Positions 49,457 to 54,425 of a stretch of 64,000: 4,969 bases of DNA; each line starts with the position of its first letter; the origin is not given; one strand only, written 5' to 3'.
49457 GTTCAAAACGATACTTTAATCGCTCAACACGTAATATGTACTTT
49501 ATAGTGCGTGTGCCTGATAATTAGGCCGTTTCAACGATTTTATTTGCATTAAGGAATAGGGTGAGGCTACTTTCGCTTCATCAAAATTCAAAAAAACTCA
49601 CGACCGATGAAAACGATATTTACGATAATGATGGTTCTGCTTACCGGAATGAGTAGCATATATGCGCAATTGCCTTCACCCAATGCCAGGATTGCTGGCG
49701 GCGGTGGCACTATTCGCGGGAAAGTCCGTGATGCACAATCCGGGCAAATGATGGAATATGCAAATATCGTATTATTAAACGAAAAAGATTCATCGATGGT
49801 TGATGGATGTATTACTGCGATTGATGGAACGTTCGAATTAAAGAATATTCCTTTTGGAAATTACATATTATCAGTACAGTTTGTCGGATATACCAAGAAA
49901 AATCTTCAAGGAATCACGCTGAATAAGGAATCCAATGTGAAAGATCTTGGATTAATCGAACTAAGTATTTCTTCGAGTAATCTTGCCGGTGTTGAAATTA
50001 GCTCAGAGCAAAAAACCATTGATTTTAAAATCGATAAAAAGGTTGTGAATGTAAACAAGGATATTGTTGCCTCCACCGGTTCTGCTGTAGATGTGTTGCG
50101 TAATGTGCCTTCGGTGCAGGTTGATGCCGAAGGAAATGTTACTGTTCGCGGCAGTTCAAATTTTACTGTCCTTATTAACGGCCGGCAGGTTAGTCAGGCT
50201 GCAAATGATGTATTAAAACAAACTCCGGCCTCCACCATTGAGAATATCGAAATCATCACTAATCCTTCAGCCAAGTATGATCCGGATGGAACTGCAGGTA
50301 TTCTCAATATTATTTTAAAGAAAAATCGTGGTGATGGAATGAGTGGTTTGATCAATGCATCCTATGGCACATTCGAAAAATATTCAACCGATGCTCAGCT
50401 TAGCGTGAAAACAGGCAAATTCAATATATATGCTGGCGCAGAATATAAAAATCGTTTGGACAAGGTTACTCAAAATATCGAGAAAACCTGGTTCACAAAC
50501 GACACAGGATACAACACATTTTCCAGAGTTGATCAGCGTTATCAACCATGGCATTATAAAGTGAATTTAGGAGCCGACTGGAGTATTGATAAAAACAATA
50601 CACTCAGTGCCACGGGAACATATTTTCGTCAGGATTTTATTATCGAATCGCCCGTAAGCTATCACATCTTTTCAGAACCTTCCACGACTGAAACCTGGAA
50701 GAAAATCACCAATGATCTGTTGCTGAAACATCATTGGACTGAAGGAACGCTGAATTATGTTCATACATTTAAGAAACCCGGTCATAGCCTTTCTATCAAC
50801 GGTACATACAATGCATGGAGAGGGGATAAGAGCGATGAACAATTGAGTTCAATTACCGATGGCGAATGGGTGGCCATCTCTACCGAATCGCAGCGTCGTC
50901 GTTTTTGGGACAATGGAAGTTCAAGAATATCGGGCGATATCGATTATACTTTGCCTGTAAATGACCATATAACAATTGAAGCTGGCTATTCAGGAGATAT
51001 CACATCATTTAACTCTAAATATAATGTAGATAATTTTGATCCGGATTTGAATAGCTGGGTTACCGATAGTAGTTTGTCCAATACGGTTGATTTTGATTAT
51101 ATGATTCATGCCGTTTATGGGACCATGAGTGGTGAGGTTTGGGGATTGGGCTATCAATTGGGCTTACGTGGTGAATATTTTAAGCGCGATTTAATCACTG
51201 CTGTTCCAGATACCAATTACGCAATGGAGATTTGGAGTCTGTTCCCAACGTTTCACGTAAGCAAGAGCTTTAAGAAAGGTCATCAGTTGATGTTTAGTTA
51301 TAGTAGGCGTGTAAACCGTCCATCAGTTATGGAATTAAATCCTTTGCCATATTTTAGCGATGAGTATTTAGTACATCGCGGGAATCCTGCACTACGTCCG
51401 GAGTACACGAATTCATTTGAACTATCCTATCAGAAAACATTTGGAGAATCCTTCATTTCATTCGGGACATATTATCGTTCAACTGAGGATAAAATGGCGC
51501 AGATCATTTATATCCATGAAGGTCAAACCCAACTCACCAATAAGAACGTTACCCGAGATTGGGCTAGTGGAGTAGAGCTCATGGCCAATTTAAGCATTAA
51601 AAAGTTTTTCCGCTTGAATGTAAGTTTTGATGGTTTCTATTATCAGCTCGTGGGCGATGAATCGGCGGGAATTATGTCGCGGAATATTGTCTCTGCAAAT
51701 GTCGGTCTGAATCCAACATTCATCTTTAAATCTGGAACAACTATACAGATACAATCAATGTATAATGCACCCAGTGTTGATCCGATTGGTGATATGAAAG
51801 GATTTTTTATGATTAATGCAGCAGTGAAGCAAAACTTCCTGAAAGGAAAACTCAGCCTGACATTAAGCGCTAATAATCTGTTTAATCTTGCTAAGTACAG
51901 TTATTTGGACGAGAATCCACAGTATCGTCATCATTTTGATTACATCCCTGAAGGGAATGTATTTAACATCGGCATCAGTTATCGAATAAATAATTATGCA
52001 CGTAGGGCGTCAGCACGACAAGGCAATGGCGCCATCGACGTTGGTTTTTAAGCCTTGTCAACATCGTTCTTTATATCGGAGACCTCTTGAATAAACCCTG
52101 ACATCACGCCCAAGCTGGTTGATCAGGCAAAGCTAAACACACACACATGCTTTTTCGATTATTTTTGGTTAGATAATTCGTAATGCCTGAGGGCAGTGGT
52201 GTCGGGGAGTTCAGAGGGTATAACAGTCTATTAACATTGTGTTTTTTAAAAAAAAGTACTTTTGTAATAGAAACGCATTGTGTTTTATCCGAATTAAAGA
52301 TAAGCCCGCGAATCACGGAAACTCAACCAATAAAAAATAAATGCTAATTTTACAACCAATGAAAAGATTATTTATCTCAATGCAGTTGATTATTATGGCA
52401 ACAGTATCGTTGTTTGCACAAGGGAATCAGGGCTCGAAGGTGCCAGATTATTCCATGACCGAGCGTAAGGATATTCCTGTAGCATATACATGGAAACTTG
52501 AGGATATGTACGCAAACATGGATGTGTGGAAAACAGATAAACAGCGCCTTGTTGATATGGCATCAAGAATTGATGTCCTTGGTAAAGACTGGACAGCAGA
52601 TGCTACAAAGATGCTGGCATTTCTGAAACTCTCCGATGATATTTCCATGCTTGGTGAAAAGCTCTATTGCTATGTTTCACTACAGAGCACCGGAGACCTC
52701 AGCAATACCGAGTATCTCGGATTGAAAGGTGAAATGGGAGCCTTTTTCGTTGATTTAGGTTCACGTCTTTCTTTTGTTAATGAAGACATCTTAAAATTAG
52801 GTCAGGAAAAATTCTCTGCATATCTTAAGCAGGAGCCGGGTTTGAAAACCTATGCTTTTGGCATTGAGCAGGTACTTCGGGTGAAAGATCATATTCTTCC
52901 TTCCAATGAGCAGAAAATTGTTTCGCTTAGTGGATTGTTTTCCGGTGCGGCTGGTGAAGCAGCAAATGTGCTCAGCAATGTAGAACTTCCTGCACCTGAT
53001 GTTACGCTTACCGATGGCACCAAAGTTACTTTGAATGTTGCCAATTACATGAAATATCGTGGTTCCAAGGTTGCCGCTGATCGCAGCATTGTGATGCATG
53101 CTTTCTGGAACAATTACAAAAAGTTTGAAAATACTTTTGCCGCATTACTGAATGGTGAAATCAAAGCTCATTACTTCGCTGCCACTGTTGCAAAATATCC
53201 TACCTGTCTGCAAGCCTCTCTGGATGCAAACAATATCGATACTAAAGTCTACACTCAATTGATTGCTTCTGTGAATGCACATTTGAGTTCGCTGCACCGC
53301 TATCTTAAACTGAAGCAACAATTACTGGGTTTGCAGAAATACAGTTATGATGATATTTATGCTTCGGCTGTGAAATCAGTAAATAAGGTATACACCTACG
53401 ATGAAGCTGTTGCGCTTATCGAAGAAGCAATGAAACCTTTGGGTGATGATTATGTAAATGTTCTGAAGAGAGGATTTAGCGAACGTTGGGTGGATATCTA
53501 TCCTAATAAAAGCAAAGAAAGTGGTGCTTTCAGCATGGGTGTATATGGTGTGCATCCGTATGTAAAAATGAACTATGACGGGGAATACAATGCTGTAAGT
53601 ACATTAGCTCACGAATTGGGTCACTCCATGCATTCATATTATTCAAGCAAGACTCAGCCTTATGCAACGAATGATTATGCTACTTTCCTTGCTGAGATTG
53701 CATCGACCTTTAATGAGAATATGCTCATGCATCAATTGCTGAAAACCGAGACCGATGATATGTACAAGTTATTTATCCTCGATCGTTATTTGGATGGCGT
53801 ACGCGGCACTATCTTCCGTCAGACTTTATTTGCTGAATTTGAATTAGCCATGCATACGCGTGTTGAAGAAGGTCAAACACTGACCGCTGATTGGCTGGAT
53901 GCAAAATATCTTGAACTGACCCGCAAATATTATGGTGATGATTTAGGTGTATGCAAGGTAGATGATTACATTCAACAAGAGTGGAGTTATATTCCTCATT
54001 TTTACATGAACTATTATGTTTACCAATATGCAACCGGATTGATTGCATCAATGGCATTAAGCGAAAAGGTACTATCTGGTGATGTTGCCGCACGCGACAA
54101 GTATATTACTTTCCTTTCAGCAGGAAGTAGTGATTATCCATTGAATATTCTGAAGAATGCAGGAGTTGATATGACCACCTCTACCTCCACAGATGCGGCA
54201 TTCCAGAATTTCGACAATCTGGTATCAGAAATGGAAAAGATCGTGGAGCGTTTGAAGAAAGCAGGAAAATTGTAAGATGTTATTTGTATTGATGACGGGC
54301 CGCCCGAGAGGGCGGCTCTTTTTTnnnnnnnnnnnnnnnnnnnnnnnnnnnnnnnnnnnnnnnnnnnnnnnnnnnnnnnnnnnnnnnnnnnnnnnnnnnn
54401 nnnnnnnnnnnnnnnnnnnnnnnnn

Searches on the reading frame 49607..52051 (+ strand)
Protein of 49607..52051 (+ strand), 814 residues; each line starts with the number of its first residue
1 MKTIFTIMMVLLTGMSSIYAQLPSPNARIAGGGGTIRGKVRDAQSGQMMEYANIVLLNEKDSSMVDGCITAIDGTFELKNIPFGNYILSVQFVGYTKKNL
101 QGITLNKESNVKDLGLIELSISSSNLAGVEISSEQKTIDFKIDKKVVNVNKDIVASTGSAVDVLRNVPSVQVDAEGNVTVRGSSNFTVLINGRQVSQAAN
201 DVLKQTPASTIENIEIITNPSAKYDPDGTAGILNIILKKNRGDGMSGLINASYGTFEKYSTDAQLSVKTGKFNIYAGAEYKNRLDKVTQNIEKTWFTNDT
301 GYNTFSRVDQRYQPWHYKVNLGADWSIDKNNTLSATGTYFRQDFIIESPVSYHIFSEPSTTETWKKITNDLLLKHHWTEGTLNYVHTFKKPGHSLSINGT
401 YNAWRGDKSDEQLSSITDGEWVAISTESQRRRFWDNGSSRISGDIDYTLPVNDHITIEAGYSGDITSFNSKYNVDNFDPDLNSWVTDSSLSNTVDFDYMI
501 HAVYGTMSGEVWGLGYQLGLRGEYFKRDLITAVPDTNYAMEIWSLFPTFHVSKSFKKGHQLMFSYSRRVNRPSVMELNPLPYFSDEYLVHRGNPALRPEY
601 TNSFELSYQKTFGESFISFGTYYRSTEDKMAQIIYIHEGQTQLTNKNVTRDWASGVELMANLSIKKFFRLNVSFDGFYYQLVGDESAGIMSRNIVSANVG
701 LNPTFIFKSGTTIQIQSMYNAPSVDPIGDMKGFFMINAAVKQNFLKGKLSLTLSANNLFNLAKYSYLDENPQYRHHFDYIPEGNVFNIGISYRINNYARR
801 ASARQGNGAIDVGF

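Call 70: search_protein_families(library=pfam, proteins=[window:49607-52051:+], max_evalue=0.00001)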
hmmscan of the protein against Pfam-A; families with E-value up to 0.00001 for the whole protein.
window:49607-52051:+ (814 aa): 4 families
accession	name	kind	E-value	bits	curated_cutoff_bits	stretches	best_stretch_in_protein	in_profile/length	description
PF14905.12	OMP_b-brl_3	-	4.6e-88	296.4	27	1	386-792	1-408/408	Outer membrane protein beta-barrel family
PF13620.12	CarboxypepD_reg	-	4.9e-12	46.5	32.3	1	35-110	1-74/82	Carboxypeptidase regulatory-like domain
PF13715.12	CarbopepD_reg_2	-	1.3e-11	44.8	32.2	1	36-110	1-69/88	CarboxypepD_reg-like domain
PF07715.20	Plug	-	3.4e-09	37.6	23.9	1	157-232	22-107/107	TonB-dependent Receptor Plug Domain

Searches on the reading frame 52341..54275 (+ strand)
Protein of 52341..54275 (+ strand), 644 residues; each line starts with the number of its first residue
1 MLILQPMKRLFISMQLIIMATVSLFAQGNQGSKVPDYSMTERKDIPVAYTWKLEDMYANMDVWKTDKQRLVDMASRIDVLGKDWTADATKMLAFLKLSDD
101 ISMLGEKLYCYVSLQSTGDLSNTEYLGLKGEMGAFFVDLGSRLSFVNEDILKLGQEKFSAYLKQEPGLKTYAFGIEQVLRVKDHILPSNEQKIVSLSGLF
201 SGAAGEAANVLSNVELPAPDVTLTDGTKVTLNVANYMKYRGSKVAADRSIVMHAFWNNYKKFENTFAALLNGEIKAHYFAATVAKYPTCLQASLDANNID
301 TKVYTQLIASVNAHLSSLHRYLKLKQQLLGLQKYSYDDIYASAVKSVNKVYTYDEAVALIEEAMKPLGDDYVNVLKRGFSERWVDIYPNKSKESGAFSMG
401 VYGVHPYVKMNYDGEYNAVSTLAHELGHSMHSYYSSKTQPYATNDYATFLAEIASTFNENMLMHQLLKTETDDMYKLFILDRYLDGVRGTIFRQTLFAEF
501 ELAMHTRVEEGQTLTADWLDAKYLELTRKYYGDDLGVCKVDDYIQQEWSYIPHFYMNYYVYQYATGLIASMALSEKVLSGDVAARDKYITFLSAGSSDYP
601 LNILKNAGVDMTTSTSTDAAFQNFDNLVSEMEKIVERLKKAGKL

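Call 70: search_protein_families(library=pfam, proteins=[window:52341-54275:+], max_evalue=0.00001)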
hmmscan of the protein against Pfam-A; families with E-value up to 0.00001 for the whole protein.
window:52341-54275:+ (644 aa): 2 families
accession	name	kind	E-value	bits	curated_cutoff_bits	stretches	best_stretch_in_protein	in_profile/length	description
PF01432.26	Peptidase_M3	-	3.9e-71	241.2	27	1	247-621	10-455/457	Peptidase family M3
PF08439.15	Peptidase_M3_N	-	3.7e-12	46.7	25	1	150-216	2-68/70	Oligopeptidase F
